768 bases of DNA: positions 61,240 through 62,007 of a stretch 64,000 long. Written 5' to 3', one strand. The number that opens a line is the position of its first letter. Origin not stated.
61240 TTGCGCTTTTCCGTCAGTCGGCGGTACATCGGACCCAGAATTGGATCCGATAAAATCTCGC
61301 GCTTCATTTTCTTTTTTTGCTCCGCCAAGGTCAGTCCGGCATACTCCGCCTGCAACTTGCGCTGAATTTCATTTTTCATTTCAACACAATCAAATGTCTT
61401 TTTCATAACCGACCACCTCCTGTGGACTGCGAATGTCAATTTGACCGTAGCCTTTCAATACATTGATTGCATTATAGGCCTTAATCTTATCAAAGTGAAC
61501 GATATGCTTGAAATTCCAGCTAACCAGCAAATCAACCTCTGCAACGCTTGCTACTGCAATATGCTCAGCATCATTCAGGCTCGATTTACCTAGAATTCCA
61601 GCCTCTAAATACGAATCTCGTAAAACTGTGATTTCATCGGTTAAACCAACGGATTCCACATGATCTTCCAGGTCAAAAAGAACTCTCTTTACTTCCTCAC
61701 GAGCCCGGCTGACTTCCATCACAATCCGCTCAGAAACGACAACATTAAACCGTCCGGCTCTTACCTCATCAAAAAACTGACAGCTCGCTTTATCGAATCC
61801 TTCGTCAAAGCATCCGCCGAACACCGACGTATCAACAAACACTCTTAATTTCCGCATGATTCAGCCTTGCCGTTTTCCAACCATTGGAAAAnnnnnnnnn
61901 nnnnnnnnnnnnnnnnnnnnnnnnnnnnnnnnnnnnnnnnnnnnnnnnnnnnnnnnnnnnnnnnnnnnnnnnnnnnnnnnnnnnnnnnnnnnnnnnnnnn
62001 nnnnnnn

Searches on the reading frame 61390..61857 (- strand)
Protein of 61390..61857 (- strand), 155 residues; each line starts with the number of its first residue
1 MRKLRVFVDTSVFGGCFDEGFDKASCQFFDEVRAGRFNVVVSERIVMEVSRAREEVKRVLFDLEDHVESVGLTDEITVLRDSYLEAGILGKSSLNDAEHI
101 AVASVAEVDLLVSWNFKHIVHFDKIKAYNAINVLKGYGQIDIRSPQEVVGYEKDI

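Call 82: search_protein_families(library=pfam, max_evalue=1, proteins=[window:61390-61857:-])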
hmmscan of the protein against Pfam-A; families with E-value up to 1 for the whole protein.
window:61390-61857:- (155 aa): 3 families
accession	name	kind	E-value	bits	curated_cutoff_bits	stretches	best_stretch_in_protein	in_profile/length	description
PF13470.12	PIN_3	-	2.8e-05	25.3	27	1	5-117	1-115/115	PIN domain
PF16289.11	PIN_12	-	0.0032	18.3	32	1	6-56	1-52/172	PIN domain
PF01850.27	PIN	-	0.048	14.7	23.6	1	6-110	1-107/120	PIN domain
